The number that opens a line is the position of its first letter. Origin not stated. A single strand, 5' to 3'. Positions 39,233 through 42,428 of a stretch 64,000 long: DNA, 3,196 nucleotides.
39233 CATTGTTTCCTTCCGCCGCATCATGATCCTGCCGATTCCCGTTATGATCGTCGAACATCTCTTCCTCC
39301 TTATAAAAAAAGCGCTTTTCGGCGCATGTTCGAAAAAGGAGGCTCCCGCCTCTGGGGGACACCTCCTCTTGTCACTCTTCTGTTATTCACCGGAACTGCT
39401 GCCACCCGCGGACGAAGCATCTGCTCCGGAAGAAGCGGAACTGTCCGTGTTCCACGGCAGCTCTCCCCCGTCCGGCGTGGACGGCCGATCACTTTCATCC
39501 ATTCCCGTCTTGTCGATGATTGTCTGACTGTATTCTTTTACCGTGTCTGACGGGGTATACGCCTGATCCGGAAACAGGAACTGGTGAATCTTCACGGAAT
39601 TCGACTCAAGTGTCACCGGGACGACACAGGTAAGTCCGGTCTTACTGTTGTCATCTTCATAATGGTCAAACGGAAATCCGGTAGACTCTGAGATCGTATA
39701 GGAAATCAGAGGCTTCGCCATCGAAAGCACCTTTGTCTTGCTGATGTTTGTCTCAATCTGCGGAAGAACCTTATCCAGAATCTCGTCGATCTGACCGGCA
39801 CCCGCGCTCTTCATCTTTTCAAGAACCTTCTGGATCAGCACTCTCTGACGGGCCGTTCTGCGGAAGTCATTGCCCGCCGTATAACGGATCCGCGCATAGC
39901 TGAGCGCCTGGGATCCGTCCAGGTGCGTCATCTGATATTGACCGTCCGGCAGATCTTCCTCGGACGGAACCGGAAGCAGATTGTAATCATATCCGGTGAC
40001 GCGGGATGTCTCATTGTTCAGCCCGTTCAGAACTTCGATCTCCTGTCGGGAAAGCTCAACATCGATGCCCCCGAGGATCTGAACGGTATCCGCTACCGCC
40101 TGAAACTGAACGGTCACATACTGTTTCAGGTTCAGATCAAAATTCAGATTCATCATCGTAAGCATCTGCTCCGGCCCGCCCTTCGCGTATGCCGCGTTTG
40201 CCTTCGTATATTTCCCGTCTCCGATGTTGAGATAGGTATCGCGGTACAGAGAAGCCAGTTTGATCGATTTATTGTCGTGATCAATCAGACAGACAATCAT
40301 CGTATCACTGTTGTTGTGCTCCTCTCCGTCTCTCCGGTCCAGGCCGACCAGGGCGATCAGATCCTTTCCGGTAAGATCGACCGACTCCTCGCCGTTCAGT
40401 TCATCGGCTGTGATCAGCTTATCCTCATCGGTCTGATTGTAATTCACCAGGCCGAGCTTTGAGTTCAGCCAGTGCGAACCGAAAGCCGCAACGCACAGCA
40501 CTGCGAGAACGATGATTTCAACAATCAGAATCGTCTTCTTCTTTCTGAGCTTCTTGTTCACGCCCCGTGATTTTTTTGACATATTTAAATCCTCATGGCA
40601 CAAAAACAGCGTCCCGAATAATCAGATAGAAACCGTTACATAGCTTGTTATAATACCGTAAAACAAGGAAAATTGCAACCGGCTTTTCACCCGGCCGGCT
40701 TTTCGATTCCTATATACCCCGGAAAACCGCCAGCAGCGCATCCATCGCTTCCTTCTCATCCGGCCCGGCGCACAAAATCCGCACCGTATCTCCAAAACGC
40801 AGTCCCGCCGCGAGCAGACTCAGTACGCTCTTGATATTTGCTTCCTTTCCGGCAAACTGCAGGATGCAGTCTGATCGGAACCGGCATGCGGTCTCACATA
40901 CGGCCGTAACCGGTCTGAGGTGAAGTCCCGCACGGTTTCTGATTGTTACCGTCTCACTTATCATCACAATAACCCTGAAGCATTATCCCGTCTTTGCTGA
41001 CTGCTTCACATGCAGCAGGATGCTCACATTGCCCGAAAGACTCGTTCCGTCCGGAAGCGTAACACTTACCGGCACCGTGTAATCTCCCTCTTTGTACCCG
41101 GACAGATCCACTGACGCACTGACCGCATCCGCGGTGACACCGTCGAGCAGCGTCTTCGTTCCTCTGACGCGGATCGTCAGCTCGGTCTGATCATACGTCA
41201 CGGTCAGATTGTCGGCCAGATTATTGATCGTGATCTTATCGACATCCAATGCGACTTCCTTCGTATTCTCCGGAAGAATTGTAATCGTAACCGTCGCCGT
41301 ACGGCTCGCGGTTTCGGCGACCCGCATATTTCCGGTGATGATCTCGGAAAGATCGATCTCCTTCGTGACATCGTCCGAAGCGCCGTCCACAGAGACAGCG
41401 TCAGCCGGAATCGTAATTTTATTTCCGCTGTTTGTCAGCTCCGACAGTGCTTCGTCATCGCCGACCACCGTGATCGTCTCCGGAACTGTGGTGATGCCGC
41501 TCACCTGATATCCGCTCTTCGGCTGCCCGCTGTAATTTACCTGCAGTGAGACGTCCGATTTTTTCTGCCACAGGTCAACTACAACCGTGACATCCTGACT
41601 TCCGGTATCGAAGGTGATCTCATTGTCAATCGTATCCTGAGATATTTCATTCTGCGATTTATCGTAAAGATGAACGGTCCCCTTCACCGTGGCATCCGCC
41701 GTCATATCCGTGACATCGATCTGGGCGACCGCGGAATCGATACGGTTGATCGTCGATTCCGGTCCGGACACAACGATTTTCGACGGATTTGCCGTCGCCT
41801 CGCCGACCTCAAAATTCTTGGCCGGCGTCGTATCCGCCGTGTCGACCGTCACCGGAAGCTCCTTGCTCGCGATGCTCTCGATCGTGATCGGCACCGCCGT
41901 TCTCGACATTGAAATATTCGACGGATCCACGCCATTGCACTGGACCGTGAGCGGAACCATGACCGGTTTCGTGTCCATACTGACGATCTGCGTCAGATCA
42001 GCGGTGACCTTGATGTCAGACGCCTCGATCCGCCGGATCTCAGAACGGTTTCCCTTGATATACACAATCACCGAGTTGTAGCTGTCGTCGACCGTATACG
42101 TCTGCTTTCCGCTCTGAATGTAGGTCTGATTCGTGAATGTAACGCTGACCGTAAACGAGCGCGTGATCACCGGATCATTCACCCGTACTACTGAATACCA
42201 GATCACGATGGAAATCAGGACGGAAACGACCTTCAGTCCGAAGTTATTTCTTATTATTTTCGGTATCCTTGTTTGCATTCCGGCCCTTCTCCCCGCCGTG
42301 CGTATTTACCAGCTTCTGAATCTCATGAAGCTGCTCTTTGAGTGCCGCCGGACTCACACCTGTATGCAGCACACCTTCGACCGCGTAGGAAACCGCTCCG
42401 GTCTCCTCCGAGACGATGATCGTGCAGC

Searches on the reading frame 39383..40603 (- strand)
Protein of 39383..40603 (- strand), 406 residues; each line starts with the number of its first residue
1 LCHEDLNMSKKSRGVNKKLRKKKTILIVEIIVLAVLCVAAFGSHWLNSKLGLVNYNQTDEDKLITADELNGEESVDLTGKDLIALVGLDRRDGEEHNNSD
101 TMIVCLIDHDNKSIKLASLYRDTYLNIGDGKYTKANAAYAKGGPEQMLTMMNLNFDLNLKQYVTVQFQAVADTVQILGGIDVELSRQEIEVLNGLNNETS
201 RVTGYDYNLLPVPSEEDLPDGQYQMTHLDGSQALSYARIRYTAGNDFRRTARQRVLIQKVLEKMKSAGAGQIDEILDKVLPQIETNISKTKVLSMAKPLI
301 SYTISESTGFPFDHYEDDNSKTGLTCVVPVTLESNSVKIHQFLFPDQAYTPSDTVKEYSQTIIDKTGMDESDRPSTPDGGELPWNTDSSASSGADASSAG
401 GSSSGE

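Call 64: search_protein_families(library=pfam, proteins=[window:39383-40603:-], max_evalue=0.00001)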
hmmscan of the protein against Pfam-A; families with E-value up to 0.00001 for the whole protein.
window:39383-40603:- (406 aa): 1 family
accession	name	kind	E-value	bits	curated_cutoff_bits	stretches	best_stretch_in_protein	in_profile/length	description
PF03816.19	LytR_cpsA_psr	-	4.2e-32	111.8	24.6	1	98-266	1-150/150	LytR_cpsA_psr family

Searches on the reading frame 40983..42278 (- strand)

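Call 64: search_protein_families(library=pfam, proteins=[window:40983-42278:-], max_evalue=0.00001)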
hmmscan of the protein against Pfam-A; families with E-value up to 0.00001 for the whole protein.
window:40983-42278:- (431 aa): 1 family
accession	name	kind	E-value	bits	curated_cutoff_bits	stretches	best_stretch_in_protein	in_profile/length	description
PF07949.17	YbbR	-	2.8e-26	92.1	22.3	2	147-217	7-77/81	YbbR-like protein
